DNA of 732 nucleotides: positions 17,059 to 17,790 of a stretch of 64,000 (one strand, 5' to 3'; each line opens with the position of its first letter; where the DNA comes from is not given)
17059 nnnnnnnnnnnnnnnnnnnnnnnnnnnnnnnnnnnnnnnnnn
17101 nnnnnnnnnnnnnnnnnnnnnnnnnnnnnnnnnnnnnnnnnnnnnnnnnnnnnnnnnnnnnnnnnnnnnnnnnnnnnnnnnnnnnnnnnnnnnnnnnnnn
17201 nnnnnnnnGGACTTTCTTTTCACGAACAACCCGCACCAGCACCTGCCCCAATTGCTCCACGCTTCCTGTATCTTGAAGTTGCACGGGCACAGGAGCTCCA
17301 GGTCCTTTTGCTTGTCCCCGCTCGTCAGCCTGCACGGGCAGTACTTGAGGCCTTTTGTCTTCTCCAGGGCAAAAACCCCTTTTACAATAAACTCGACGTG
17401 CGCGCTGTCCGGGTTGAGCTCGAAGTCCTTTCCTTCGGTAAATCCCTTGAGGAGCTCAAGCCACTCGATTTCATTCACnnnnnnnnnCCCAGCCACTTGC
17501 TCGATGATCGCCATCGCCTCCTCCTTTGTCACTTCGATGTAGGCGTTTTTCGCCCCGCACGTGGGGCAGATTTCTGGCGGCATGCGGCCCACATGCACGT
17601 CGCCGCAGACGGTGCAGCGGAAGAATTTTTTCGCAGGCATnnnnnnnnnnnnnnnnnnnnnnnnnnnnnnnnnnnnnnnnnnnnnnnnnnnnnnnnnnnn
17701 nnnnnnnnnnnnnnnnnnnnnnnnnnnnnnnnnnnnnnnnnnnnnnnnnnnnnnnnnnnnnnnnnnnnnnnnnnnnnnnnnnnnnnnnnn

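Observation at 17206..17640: Split rubredoxin plus FTR-like gene pair separated by an in-frame TGA with a 2-codon spacer: possible recoded or split ferredoxin-dependent disulfide reductase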

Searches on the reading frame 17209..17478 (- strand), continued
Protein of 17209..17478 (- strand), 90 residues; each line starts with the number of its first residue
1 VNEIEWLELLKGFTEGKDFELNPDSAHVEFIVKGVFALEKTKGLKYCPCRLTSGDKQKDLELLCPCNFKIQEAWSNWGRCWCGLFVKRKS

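Call 57: find_encoding_contigs(protein=P0200, flank=2500, max_places=2)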
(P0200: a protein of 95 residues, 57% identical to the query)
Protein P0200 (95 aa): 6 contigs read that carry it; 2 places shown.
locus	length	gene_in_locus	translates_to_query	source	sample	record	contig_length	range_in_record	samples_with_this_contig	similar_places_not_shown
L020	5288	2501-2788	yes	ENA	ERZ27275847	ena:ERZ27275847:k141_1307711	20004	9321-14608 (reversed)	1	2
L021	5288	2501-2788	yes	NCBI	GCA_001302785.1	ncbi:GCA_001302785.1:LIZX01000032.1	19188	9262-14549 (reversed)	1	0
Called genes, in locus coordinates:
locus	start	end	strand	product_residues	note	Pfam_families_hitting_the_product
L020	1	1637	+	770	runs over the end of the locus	PF03636:Glyco_hydro_65N, PF03632:Glyco_hydro_65m, PF03633:Glyco_hydro_65C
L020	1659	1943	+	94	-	PF22277:EncFtn-like (weak), PF03232:COQ7 (faint), PF02915:Rubrerythrin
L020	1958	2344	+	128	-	PF06397:Desulfoferrod_N, PF01880:Desulfoferrodox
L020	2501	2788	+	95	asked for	PF02943:FeThRed_B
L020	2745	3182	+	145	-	PF01451:LMWPc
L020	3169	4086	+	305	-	PF01545:Cation_efflux, PF16916:ZT_dimer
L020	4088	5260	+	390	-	PF04945:YHS, PF03773:ArsP_1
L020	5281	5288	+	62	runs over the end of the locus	PF13370:Fer4_13, PF13459:Fer4_15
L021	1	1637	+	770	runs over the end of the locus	PF03636:Glyco_hydro_65N, PF03632:Glyco_hydro_65m, PF03633:Glyco_hydro_65C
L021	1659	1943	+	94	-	PF22277:EncFtn-like (weak), PF03232:COQ7 (faint), PF02915:Rubrerythrin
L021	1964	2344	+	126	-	PF06397:Desulfoferrod_N, PF01880:Desulfoferrodox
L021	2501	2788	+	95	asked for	PF02943:FeThRed_B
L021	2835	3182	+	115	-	PF01451:LMWPc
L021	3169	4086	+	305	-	PF01545:Cation_efflux, PF16916:ZT_dimer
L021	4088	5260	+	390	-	PF04945:YHS, PF03773:ArsP_1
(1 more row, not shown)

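Call 73: predict_structure(alignment_id=A2)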
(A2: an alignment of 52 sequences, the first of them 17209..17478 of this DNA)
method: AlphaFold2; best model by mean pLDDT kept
length: 90 residues; sequences in the alignment: 52
mean_pLDDT: 84.9   pTM: 0.72
mean pLDDT of the five models: 84.9, 84.0, 79.3, 77.0, 76.3
residues with pLDDT >= 90: 41; 70-90: 41; 50-70: 7; < 50: 1
segments of 3 or more residues with pLDDT < 50: none
pLDDT, mean of each block of 10 residues (from residue 1): 90 91 95 90 79 77 66 90 87
secondary structure, 60 per line:
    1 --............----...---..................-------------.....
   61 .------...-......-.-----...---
elements in order: H3-14 E19-21 H25-42 H56-61 H72-77 E85-87

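Call 76: fold_search(model_id=the predicted structure, library=pdb)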
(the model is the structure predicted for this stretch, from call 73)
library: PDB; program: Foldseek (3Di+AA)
matches with E <= 10: 17; with E <= 0.001: 3
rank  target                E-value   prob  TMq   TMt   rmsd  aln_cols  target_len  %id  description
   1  7pwe_B                1.3e-05  1.00  0.73  0.38   2.9        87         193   33  Crystal structure of the glutaredoxin/ferredoxin disulfide reductase fusion protein from Desulfotalea psychrophila Lsv (released 2022-10-05)
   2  4tpu                  4.2e-05  1.00  0.71  0.41   2.8        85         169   32  CRYSTAL STRUCTURE OF FERREDOXIN-DEPENDENT DISULFIDE REDUCTASE FROM METHANOSARCINA ACETIVORANS (released 2015-05-13)
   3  7pwe_A                5.8e-05  1.00  0.71  0.37   3.1        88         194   34  Crystal structure of the glutaredoxin/ferredoxin disulfide reductase fusion protein from Desulfotalea psychrophila Lsv (released 2022-10-05)
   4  1dj7_A                2.3e-02  1.00  0.62  0.53   4.5        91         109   19  CRYSTAL STRUCTURE OF FERREDOXIN THIOREDOXIN REDUCTASE (released 2000-02-14)
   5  2pu9_A                3.0e-02  1.00  0.62  0.53   4.4        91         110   19  Crystal srtucture of the binary complex between ferredoxin: thioredoxin reductase and thioredoxin f (released 2007-07-10)
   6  2pvd_A                3.4e-02  0.99  0.58  0.51   4.9        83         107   16  Crystal srtucture of the reduced ferredoxin:thioredoxin reductase (released 2007-07-10)
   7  2pvg_A                3.6e-02  0.99  0.58  0.50   5.1        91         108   16  Crystal srtucture of the binary complex between ferredoxin and ferredoxin:thioredoxin reductase (released 2007-07-10)
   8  7bzk_A                4.2e-02  0.97  0.52  0.44   5.1        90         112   18  Crystal structure of ferredoxin: thioredoxin reductase and thioredoxin y1 complex (released 2020-10-14)
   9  2puk_A                4.4e-02  0.99  0.59  0.52   5.0        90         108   17  Crystal structure of the binary complex between ferredoxin: thioredoxin reductase and thioredoxin m (released 2007-07-10)
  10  7c2b_A                5.8e-02  0.99  0.62  0.52   4.6        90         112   18  Crystal structure of ferredoxin: thioredoxin reductase and thioredoxin f2 complex (released 2020-10-14)
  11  8kgy_B                5.7e+00  0.01  0.10  0.05  15.6        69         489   19  Human glutamate dehydrogenase I (released 2023-10-25)
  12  6oyv_A                6.6e+00  0.06  0.26  0.08   5.7        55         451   20  Structure of an ancestral-reconstructed cytochrome P450 1B1 with estradiol (released 2020-03-18)
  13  3or1_C                8.0e+00  0.08  0.30  0.27   3.4        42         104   26  Crystal structure of dissimilatory sulfite reductase I (DsrI) (released 2010-09-22)
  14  6oyu_B                8.0e+00  0.04  0.27  0.08   6.5        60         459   20  Structure of an ancestral-reconstructed cytochrome P450 1B1 with alpha-naphthoflavone (released 2020-03-18)
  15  9mu6_A                9.1e+00  0.02  0.21  0.10  13.4        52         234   17  Structure of native Drosophila melanogaster DLST (released 2025-02-19)
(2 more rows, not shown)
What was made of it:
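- On FTR catalytic subunit / FDR family (Pfam PF02943): Foldseek gives 7pwe at TM 0.73, 4tpu at 0.71 and 1dj7_A at 0.62 (call 76).
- Closest known: Glutaredoxin/FDR fusion protein of Desulfotalea psychrophila, PDB 7PWE. Same: It is the best fold match to the 90-aa half (TM 0.73, 33% identity; call 76).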

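Call 86: search_protein_representatives(protein=window:17209-17478:-)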
Query: 90 residues. Proteins with E-value up to 0.001 (for the whole library): 401; up to 1e-10: 77; up to 1e-30: 1. The best 150 are listed.
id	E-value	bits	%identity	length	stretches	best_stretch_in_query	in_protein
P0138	5.9e-31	122.6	60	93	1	7-88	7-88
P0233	3.4e-29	117.0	55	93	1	5-88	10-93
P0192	2.6e-26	107.7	50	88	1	1-88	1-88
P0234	2.1e-25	104.8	48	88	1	1-88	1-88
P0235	4.7e-24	100.5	54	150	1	5-88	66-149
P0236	3.1e-23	97.8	55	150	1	13-88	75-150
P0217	3.6e-23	97.6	54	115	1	8-88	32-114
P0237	2.8e-22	94.8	54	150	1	9-89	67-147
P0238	1.3e-21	92.6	46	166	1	7-86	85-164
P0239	5.2e-21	90.7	54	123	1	9-89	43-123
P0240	2.8e-20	88.4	49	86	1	2-88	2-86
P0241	2.9e-20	88.3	54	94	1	11-89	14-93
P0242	3.4e-20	88.1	66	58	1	31-88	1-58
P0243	8.3e-20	86.9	53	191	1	19-88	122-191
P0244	1.0e-19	86.6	49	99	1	6-89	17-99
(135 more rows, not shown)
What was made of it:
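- In the unbiased 50%-cluster library the four best hits are 88-93 aa (call 86).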

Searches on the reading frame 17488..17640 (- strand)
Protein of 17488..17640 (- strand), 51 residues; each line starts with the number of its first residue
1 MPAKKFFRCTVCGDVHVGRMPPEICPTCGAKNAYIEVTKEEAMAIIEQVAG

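Call 5: search_protein_families(library=pfam, proteins=[window:17488-17640:-], max_evalue=1)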
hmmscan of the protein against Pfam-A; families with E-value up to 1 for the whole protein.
window:17488-17640:- (51 aa): 18 families
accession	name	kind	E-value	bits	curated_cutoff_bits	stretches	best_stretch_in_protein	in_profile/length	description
PF21349.2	RUBY_RBDX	-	5.2e-11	42.2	26.5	1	7-34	1-28/30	Rubrerythrin, rubredoxin-like domain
PF23458.2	DUF7130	-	0.00018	21.8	35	1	6-40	53-88/89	Domain of unknown function (DUF7130)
PF01096.23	Zn_ribbon_TFIIS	-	0.0009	19.5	21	1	25-35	3-13/39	Transcription factor S-II (TFIIS)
PF09723.15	Zn_ribbon_8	-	0.0056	17.1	34.4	1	7-32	6-36/41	Zinc ribbon domain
PF14690.11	Zn_ribbon_ISL3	-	0.0079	17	25.5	1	22-39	2-19/47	zinc-finger of transposase IS204/IS1001/IS1096/IS1165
PF01155.25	HypA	-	0.018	15.5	28.9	1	7-41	71-105/112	Hydrogenase/urease nickel incorporation, metallochaperone, hypA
PF11781.13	Zn_ribbon_RRN7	-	0.018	15.1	27.1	0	23-31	5-13/32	Zinc-finger of RNA-polymerase I-specific TFIIB, Rrn7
PF23455.1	DUF7129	-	0.026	14.7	30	1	2-38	7-43/45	Domain of unknown function (DUF7129)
PF12677.13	DUF3797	-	0.035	14.4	25.1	0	25-47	16-34/48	Domain of unknown function (DUF3797)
PF08271.17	Zn_Ribbon_TF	-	0.045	13.7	29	0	24-34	2-11/43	TFIIB zinc-binding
PF18912.6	DZR_2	-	0.058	13.7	27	1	8-35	9-34/56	Double zinc ribbon domain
PF13240.11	Zn_Ribbon_1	-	0.066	13.5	25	1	25-32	2-9/23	zinc-ribbon domain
PF06397.17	Desulfoferrod_N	-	0.081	13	23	1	6-15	6-15/36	Desulfoferrodoxin, N-terminal domain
PF05634.16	APO_RNA-bind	-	0.081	12.8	25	1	6-49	94-137/200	APO RNA-binding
PF24463.1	DUF7577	-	0.14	12.2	28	1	25-33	5-13/27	Domain of unknown function (DUF7577)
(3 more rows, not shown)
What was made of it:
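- Checked: It matches Pfam PF21349 (rubrerythrin rubredoxin-like domain) at E=5.2e-11, 42.2 bits against a cut-off of 26.5 (call 5).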

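Call 13: list_cluster_members(proteins=[P0001, window:17488-17640:-, P0003, P0004, P0006])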
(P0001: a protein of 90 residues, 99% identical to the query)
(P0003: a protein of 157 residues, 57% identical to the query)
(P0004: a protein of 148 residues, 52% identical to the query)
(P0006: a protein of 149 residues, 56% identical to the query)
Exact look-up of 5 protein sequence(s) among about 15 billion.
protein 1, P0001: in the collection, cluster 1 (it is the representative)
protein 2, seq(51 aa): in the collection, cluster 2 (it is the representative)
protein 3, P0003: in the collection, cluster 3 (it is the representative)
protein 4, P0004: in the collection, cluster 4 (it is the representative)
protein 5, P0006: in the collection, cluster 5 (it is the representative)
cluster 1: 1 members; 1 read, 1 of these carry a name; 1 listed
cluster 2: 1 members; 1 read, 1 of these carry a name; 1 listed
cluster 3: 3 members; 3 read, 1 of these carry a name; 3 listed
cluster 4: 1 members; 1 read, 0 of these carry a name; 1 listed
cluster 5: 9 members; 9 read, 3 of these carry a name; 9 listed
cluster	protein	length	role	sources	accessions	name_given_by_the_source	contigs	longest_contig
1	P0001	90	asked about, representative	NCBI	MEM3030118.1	MAG: ferredoxin-thioredoxin reductase catalytic domain-containing protein [Candidatus ...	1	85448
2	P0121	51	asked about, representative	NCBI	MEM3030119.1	MAG: hypothetical protein QXH27_00135 [Candidatus Micrarchaeia archaeon]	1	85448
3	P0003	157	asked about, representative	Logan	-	-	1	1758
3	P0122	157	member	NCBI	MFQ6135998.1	MAG: ferredoxin-thioredoxin reductase catalytic domain-containing protein [Candidatus ...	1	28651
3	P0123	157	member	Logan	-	-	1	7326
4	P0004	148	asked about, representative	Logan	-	-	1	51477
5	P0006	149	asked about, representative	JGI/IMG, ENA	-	ferredoxin-thioredoxin reductase catalytic subunit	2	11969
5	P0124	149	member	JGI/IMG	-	ferredoxin-thioredoxin reductase catalytic chain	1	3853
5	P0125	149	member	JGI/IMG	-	ferredoxin-thioredoxin reductase catalytic chain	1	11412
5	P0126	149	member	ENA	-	-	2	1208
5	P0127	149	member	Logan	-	-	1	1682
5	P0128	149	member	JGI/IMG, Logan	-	-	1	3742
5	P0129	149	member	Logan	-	-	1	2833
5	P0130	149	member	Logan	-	-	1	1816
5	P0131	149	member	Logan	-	-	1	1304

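Call 18: find_encoding_contigs(protein=P0122, flank=8000, max_places=4)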
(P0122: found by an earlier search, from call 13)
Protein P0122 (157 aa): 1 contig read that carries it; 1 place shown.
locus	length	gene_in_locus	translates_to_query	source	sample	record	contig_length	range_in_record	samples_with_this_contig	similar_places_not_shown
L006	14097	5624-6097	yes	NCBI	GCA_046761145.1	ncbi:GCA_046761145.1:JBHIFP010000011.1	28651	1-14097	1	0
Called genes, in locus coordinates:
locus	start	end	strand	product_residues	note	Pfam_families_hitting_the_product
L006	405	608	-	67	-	PF15919:HicB_lk_antitox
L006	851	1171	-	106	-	-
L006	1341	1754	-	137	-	PF16538:FlgT_C (faint)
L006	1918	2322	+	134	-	-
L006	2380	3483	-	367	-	PF00483:NTP_transferase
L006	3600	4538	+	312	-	PF00890:FAD_binding_2 (faint), PF01266:DAO (faint), PF07992:Pyr_redox_2, PF13738:Pyr_redox_3, PF00070:Pyr_redox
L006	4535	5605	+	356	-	PF08240:ADH_N, PF16912:Glu_dehyd_C, PF00107:ADH_zinc_N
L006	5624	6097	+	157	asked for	PF21349:RUBY_RBDX, PF02943:FeThRed_B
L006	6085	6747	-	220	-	PF13098:Thioredoxin_2 (faint), PF00462:Glutaredoxin (faint), PF14595:Thioredoxin_9 (weak), PF13192:Thioredoxin_3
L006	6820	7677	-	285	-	PF01678:DAP_epimerase, PF02567:PhzC-PhzF, PF05544:Pro_racemase (faint), PF01678:DAP_epimerase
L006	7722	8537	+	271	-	PF25133:TYW2_N_2, PF02475:TRM5-TYW2_MTfase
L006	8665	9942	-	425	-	PF00368:HMG-CoA_red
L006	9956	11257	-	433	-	PF00278:Orn_DAP_Arg_deC, PF01168:Ala_racemase_N (faint), PF02784:Orn_Arg_deC_N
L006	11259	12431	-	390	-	PF00155:Aminotran_1_2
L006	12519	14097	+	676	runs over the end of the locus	PF01751:Toprim, PF01131:Topoisom_bac, PF01396:Zn_ribbon_Top1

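Call 31: find_homologous_proteins(query=window:17488-17640:-, max_evalue=0.001)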
Query seq(51 aa) (51 aa): 3 proteins with E <= 0.001 among 3 candidates.
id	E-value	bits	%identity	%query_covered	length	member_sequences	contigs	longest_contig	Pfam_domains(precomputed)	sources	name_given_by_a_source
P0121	4.6e-28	112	100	100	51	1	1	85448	PF21349.3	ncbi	ncbi:MAG: hypothetical protein QXH27_00135 [Candidatus Micrarchaeia archaeon]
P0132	6.1e-15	71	67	88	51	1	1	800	PF21349.3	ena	-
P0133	2.5e-14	70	69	88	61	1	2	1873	PF21349.3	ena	-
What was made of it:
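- Tried and rejected: This returned only 3 proteins because of the word index (call 31).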

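Call 32: find_encoding_contigs(protein=P0133, flank=2000, max_places=4)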
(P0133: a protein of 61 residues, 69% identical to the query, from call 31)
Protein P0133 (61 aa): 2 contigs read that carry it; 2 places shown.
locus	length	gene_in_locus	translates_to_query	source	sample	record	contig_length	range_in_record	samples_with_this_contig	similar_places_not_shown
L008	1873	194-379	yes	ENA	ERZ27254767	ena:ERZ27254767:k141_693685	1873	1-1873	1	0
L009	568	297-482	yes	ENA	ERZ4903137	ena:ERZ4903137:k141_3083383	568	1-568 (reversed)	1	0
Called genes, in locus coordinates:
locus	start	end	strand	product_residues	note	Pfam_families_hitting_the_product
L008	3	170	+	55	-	?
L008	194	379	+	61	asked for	PF21349:RUBY_RBDX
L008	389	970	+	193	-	PF02777:Sod_Fe_C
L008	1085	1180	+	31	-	-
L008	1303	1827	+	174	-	PF02915:Rubrerythrin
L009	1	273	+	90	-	?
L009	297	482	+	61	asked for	PF21349:RUBY_RBDX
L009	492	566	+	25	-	?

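Call 33: find_encoding_contigs(protein=P0132, flank=2000, max_places=4)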
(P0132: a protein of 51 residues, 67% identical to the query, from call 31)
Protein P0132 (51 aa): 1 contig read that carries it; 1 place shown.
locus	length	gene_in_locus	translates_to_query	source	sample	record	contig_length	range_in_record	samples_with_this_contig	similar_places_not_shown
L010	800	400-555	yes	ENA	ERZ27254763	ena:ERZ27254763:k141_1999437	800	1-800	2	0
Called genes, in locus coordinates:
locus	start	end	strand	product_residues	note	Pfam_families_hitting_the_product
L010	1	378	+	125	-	?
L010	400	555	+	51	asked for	PF21349:RUBY_RBDX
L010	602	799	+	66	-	?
